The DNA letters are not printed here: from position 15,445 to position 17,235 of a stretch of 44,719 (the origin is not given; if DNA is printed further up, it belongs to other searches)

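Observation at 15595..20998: Tightly coupled five-gene block ParB-like / PD-(D/E)xK / SNF2 / ParB-like / B12-domain radical SAM: candidate undescribed DNA-targeting (modification or defence) system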

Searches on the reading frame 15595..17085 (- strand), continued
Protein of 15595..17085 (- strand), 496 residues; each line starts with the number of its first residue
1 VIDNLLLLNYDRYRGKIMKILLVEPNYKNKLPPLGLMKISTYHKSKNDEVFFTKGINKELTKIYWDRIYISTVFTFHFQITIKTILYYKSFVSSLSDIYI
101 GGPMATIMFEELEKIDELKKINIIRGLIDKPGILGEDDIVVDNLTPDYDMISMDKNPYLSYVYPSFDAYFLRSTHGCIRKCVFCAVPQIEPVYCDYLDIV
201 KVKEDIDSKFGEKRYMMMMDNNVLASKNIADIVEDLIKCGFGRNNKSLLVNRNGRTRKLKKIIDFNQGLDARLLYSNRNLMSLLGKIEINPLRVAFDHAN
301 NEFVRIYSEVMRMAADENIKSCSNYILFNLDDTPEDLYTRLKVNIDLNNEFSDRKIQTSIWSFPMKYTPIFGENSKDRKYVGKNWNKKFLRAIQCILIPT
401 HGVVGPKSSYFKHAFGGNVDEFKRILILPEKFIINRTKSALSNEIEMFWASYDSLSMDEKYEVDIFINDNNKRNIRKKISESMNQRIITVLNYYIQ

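Call 28: search_protein_families(library=padloc, proteins=[L070:5608-6729:+, L070:6745-8418:+, L070:8418-10004:+, L070:10001-11677:+, L022:8521-9993:+, L042:8965-9987:+, L042:11560-13131:+, L031:8130-9134:+, L031:9141-9980:+, L023:8727-9971:+], max_evalue=0.01)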
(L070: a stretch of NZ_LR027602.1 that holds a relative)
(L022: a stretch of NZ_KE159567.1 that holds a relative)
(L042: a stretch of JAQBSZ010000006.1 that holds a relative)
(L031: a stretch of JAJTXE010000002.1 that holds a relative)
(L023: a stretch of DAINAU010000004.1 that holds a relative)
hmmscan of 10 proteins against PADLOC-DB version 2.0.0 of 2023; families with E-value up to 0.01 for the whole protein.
L070:5608-6729:+ (373 aa): 0 families

L070:6745-8418:+ (557 aa): 2 families
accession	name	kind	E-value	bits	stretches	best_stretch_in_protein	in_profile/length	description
PDLC04140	mad8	-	3.4e-07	28.1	1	433-502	189-253/314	mads_8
PDLC00395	SduA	-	0.0019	16.1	0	287-321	32-66/212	DUF4263 domain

L070:8418-10004:+ (528 aa): 0 families

L070:10001-11677:+ (558 aa): 0 families

L022:8521-9993:+ (490 aa): 22 families
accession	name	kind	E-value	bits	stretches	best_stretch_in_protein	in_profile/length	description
PDLC03998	PD-Lambda-5_A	-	3.9e-60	202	1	3-483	3-462/466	-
PDLC04009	PD-Lambda-5_A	-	2e-45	153.5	1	7-406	4-389/488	-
PDLC04013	PD-Lambda-5_A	-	2e-37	127.5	1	6-477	5-428/440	-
PDLC04007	PD-Lambda-5_A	-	3e-36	123.5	1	7-459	4-421/454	-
PDLC04005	PD-Lambda-5_A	-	3.1e-34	116.8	1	5-407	15-411/502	-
PDLC04011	PD-Lambda-5_A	-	1.1e-32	111.3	2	1-248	1-242/526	-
PDLC03994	PD-Lambda-5_A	-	1.8e-32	110.8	1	4-406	3-400/508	-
PDLC04008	PD-Lambda-5_A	-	4.5e-32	109.5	1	8-450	6-410/449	-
PDLC04000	PD-Lambda-5_A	-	4.1e-31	106.5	1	5-339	4-295/428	-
PDLC04002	PD-Lambda-5_A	-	3.1e-28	97.1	1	10-410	11-376/471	-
PDLC04012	PD-Lambda-5_A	-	1.6e-27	94.7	1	7-478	5-469/494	-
PDLC04016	PD-Lambda-5_A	-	5.7e-27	92.8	1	9-403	8-395/494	-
PDLC03997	PD-Lambda-5_A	-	1.6e-24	84.6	1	7-407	5-399/491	-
PDLC03999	PD-Lambda-5_A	-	2.9e-23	80.3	1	1-322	1-312/493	-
PDLC03996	PD-Lambda-5_A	-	3.8e-23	80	1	1-243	1-232/613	-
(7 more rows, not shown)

L042:8965-9987:+ (340 aa): 1 family
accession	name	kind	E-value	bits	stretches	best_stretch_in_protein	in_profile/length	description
PDLC02811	DpdB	-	1.8e-12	44.8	1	41-308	44-328/370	DpdB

L042:11560-13131:+ (523 aa): 1 family
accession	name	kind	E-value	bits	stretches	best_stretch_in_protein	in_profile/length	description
PDLC03965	TmtA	-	0.00089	15.3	1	48-124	35-99/1370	-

L031:8130-9134:+ (334 aa): 2 families
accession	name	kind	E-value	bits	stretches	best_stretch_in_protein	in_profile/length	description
PDLC02811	DpdB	-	3.6e-35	119.5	1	5-295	8-326/370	DpdB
PDLC02812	DpdB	-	5e-06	23.7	1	26-248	33-277/400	DpdB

L031:9141-9980:+ (279 aa): 0 families

L023:8727-9971:+ (414 aa): 0 families

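Call 34: search_dna_similar(query=L022:8521-9993:+, collection=phages, mode=protein, max_rows=15)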
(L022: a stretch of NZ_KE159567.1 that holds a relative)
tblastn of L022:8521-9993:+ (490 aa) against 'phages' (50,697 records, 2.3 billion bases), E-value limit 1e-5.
Records with a match: 3; places in all: 3; records where one place covers at least 80% of the query: 0.
Best place of each record, by identity: <60% 3.
By first word of the organism name: Vibrio 2; Bacteriophage 1.
By host as written in the record: - 1; Vibrio cyclitrophicus 10N.286.54.E5 1; Vibrio cyclitrophicus 10N.286.55.C4 1.
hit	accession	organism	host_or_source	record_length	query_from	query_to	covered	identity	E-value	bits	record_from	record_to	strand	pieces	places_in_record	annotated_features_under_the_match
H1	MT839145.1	Bacteriophage sp.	human fecal samples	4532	5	248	50%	26.9%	7e-15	83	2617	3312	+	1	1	record has no annotation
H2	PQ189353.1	Vibrio phage 10N.286.54.E5_PE002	Vibrio cyclitrophicus 10N.286.54.E5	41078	44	156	23%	29.9%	3e-6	56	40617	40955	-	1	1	hypothetical protein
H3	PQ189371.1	Vibrio phage 10N.286.55.C4_PE001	Vibrio cyclitrophicus 10N.286.55.C4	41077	44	156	23%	29.9%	4e-6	56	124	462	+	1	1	hypothetical protein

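Call 42: predict_structure(alignment_id=A1)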
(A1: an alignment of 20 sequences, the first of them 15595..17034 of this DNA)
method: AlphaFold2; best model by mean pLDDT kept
length: 479 residues; sequences in the alignment: 20
mean_pLDDT: 90.6   pTM: 0.86
mean pLDDT of the five models: 90.6, 89.4, 88.8, 85.0, 83.6
residues with pLDDT >= 90: 329; 70-90: 135; 50-70: 15; < 50: 0
segments of 3 or more residues with pLDDT < 50: none
pLDDT, mean of each block of 10 residues (from residue 1): 95 91 97 96 94 84 92 95 91 89 91 90 93 93 88 87 70 83 93 93 86 95 82 74 87 90 95 90 90 97 93 91 96 97 93 78 87 95 91 94 96 94 95 96 94 91 84 93
secondary structure, 60 per line:
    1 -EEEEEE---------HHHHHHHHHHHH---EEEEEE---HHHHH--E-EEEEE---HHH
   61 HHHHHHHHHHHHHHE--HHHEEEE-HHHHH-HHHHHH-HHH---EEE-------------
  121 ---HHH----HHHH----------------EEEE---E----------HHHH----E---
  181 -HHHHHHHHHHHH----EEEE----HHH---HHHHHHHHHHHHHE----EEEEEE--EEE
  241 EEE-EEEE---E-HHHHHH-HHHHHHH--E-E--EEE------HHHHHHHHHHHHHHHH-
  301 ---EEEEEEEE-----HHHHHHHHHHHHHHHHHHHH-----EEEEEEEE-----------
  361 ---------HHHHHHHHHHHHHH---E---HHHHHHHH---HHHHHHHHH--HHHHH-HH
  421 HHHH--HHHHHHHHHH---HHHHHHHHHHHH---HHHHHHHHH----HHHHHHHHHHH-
elements in order: E2-7 H17-28 E32-37 H41-45 E50-54 H58-74 E81-84 H86-90 H92-97 E105-107 H131-134 E151-154 H169-172 H182-193 E198-201 H212-224 E230-235 E238-243 E245-248 H254-259 H261-267 E275-277 H284-299 E304-311 H317-336 E342-349 H370-383 H391-398 H402-410 H413-417 H419-424 H427-436 H440-451 H455-463 H468-478

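Call 45: fold_search(model_id=the predicted structure, library=pdb)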
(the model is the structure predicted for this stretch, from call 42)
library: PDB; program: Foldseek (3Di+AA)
matches with E <= 10: 1428; with E <= 0.001: 8
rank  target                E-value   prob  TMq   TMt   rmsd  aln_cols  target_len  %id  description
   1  9a6d_A                4.4e-10  1.00  0.46  0.48   8.8       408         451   12  Integrative model of MTAB-YVFG by crosslinking MS and deep learning (released 2024-09-18)
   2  7mjz                  4.1e-08  1.00  0.43  0.46  10.3       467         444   11  The structure of MiaB with pentasulfide bridge (released 2021-09-15)
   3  7mjw_A                2.2e-07  1.00  0.44  0.47  10.0       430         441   11  Methylated MiaB in the complex with 5'-deoxyadenosine, methionine and RNA (released 2021-09-15)
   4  4jc0_B                1.4e-06  1.00  0.44  0.49   6.9       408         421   12  Crystal structure of Thermotoga maritima holo RimO in complex with pentasulfide, Northeast Structural Genomics Consort (released 2013-04-10)
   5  4jc0_A                1.8e-06  1.00  0.42  0.47   8.6       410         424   11  Crystal structure of Thermotoga maritima holo RimO in complex with pentasulfide, Northeast Structural Genomics Consort (released 2013-04-10)
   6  7mjy_A                4.0e-06  1.00  0.41  0.43  10.3       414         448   11  MiaB in the complex with s-adenosyl-L-homocysteine and RNA (released 2021-09-15)
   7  7mjv_A                6.2e-06  1.00  0.41  0.44  10.2       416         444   12  MiaB in the complex with s-adenosylmethionine and RNA (released 2021-09-15)
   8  7mjx_A                6.9e-06  1.00  0.41  0.44  10.5       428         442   12  MiaB in the complex with 5'-deoxyadenosine, methionine and RNA (released 2021-09-15)
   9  5a6a_A                4.7e-03  0.80  0.25  0.21  16.2       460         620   12  GH20C, Beta-hexosaminidase from Streptococcus pneumoniae in complex with NGT (released 2015-09-23)
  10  7u5u_A                1.1e-02  0.30  0.16  0.13  21.7       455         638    8  Structure of the SK/DHQase/DHSD dimer from Candida albicans Aro1 (released 2022-05-04)
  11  4r9v                  1.5e-02  0.21  0.16  0.18  20.3       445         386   11  Crystal structure of sialyltransferase from photobacterium damselae, residues 113-497 corresponding to the gt-b domain (released 2014-12-03)
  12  3ivs_A                3.1e-02  0.77  0.21  0.26  16.4       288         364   10  Homocitrate Synthase Lys4 (released 2009-09-22)
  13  8h2c_A                3.5e-02  0.85  0.21  0.27  12.1       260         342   12  Crystal structure of the pseudaminic acid synthase PseI from Campylobacter jejuni (released 2022-11-09)
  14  2rg1_A                3.7e-02  0.89  0.15  0.34   6.0       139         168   13  Crystal structure of E. coli WrbA apoprotein (released 2008-10-14)
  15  8t0u_B                3.7e-02  0.28  0.18  0.23  18.7       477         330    8  Crystal structure of dimethylsulfone monooxygenase SfnG from Pseudomonas fluorescens (released 2024-11-27)
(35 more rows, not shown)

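Call 76: search_dna_similar(query=window:15595-17034:-, collection=plasmids, mode=protein, max_rows=15)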
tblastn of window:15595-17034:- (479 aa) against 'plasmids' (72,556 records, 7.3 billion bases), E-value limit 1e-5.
Records with a match: 16; places in all: 16; records where one place covers at least 80% of the query: 12.
Best place of each record, by identity: <60% 16.
By first word of the organism name: Rhizobium 5; Novosphingobium 2; Mesorhizobium 2; Bacteroides 2; Roseomonas 1; Agrobacterium 1; Bradyrhizobium 1; Subdoligranulum 1; uncultured 1.
By predicted mobility (MOB-suite, as given by PLSDB): non-mobilizable 7; conjugative 7; mobilizable 2.
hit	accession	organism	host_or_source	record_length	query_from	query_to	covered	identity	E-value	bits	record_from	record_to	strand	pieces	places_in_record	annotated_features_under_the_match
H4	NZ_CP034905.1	Roseomonas mucosa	Homo sapiens,tissue sample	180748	3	478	99%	35.7%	6e-90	306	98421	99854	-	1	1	hypothetical protein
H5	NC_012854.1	Rhizobium leguminosarum bv. trifolii WSM1325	-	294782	2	478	100%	35.2%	2e-88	302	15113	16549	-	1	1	radical SAM protein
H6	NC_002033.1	Novosphingobium aromaticivorans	-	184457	3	478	99%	35.3%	5e-88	301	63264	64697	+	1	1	radical SAM protein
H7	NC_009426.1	Novosphingobium aromaticivorans DSM 12444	-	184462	3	478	99%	35.3%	5e-88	301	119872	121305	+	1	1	radical SAM protein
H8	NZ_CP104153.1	Rhizobium sophoriradicis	Phaseolus vulgaris,cell culture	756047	2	478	100%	35.0%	4e-88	301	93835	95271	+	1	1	radical SAM protein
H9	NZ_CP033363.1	Mesorhizobium sp. NZP2077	cell culture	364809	3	478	99%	34.9%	8e-89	303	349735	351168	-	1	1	radical SAM protein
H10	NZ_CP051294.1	Mesorhizobium sp. NZP2077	cell culture,Lotus corniculatus nodule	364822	3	478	99%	34.9%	8e-89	303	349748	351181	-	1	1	radical SAM protein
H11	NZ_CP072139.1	Agrobacterium sp. S7/73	Phyla canescens,cell culture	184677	3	478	99%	34.9%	6e-88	301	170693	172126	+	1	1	radical SAM protein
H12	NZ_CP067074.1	Rhizobium sp. AB2/73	Phyla canescens,cell culture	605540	3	478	99%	34.9%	6e-88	301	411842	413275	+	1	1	radical SAM protein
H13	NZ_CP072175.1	Rhizobium sp. AB2/73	Phyla canescens,cell culture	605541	3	478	99%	34.9%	6e-88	301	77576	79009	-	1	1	radical SAM protein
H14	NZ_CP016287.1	Rhizobium leguminosarum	Vavilovia formosa,cell culture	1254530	3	478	99%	34.7%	5e-87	298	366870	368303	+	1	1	record has no annotation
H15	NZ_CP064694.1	Bradyrhizobium sp. 187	Acmispon strigosus,cell culture,root ...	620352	3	419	87%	36.9%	6e-84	290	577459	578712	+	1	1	radical SAM protein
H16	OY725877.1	Subdoligranulum variabile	-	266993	1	321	67%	25.6%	2e-8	65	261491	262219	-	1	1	none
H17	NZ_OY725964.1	Bacteroides finegoldii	-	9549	1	280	58%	27.0%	1e-10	71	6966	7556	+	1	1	radical SAM protein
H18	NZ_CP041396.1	Bacteroides ovatus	Homo sapiens,cell culture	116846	1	257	54%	26.5%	2e-9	68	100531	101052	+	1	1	hypothetical protein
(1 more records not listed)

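Call 77: find_related_loci(query=A1, collection=viral_contigs, flank=8000)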
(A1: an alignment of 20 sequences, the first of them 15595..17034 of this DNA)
Query A1 (479 aa) in viral_contigs; peptide patterns used: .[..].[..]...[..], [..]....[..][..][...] (x = any residue, [..] = any of these).
123 stretches matched a pattern; 16 encode a relative of the query (tblastn E <= 1e-3); 16 distinct loci.
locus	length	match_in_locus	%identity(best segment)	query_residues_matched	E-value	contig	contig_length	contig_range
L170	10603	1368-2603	47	3-429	1e-111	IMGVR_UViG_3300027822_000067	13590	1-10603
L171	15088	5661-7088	36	3-478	1e-101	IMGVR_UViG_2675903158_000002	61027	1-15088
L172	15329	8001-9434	36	3-478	2e-100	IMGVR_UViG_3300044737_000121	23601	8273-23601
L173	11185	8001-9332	38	3-446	8e-98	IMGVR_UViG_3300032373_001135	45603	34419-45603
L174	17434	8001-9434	36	2-478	2e-96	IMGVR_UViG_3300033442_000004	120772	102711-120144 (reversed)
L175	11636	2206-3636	34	3-478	1e-93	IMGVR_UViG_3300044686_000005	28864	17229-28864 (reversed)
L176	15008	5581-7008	34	3-478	2e-92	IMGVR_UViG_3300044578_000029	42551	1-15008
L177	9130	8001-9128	37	3-377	5e-77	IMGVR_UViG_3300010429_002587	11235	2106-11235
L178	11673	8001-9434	34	3-478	2e-94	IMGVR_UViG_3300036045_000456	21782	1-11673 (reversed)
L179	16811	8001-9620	31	2-421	5e-68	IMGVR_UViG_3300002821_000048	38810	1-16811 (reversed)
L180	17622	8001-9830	30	2-477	7e-67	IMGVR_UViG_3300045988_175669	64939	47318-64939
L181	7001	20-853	37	124-419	7e-64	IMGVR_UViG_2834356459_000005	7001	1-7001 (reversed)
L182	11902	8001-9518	43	1-451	5e-52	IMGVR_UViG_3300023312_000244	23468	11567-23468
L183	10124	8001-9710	41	2-441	2e-45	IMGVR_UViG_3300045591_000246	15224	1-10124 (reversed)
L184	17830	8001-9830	30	2-477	7e-67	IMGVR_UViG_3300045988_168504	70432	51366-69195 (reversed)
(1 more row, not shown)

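Call 78: get_annotated_region(hit=H5, flank=9000)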
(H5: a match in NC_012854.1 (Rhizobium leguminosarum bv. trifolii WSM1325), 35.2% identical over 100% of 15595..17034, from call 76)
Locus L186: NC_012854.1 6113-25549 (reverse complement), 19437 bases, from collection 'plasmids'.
description: Rhizobium leguminosarum bv. trifolii WSM1325 plasmid pR132505, complete sequence
organism: Rhizobium leguminosarum bv. trifolii WSM1325 (NCBI taxid 395491)
taxonomy: Bacteria; Pseudomonadota; Alphaproteobacteria; Hyphomicrobiales; Rhizobiaceae; Rhizobium; Rhizobium leguminosarum; Rhizobium leguminosarum bv. trifolii WSM1325
host: -; source: -; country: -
typing (MOB-suite, as given by PLSDB): conjugative; replicon rep_cluster_841; relaxase MOBQ; mating-pair formation MPF_T
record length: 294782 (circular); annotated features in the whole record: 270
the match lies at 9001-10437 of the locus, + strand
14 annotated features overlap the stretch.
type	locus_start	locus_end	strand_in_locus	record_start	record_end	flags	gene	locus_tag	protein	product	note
CDS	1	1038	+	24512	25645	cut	-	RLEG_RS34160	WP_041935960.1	RHE_PE00001 family protein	-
CDS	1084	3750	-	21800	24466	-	-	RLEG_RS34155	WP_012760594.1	ATP-binding domain-containing protein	-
CDS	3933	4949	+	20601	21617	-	-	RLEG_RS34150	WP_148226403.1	hypothetical protein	-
CDS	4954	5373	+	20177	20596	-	-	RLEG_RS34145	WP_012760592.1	hypothetical protein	-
CDS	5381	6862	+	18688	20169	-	-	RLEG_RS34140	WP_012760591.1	DEAD/DEAH box helicase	-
CDS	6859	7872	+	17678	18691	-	-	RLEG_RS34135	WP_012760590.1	ParB N-terminal domain-containing protein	-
CDS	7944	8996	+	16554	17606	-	-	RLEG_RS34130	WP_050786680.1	DGQHR domain-containing protein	-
CDS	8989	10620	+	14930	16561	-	-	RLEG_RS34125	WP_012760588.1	radical SAM protein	-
CDS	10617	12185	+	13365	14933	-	-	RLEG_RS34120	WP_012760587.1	ATP-binding protein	-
CDS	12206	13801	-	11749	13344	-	-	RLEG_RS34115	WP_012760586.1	ATP-binding protein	-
CDS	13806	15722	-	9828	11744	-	-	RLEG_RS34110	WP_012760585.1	PIN-like domain-containing protein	-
CDS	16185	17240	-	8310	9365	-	-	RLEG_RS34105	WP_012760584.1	CBS domain-containing protein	-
CDS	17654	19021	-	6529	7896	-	-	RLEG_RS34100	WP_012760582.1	hypothetical protein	-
CDS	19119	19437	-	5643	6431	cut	-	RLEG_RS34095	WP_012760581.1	NYN domain-containing protein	-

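Call 79: get_annotated_region(hit=H7, flank=9000)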
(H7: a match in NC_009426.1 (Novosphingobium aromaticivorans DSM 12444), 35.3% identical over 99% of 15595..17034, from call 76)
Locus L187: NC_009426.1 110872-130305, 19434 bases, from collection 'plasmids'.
description: Novosphingobium aromaticivorans DSM 12444 plasmid pNL1, complete sequence
organism: Novosphingobium aromaticivorans DSM 12444 (NCBI taxid 279238)
taxonomy: Bacteria; Pseudomonadota; Alphaproteobacteria; Sphingomonadales; Sphingomonadaceae; Novosphingobium; Novosphingobium aromaticivorans; Novosphingobium aromaticivorans DSM 12444
host: -; source: -; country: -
typing (MOB-suite, as given by PLSDB): conjugative; replicon rep_cluster_373; relaxase MOBF; mating-pair formation MPF_F
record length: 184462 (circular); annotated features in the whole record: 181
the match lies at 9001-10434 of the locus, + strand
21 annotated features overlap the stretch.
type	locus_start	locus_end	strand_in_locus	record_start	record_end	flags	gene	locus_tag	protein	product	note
CDS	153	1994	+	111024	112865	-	-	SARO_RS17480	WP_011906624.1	reverse transcriptase domain-containing protein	-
CDS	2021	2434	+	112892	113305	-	-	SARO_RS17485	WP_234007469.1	hypothetical protein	-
CDS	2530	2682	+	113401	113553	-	-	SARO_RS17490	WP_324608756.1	hypothetical protein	-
CDS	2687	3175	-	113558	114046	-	-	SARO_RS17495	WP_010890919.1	hypothetical protein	-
CDS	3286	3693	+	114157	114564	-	-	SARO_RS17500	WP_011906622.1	DUF3768 domain-containing protein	-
CDS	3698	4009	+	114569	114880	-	-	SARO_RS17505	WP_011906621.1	hypothetical protein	-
CDS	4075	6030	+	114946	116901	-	-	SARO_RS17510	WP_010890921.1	PIN-like domain-containing protein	-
CDS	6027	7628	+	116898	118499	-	-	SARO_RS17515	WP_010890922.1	ATP-binding protein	-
CDS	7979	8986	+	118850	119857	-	-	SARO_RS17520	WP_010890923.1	DGQHR domain-containing protein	-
CDS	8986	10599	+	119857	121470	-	-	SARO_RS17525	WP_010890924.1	radical SAM protein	-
CDS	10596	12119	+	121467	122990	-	-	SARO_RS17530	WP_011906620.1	ATP-binding protein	-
CDS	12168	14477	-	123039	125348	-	-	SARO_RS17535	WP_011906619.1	DGQHR domain-containing protein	-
CDS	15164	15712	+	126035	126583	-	-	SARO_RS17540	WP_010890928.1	DUF736 domain-containing protein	-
CDS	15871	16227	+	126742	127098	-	-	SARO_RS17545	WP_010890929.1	hypothetical protein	-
CDS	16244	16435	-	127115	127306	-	-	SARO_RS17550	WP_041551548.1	DUF6771 family protein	-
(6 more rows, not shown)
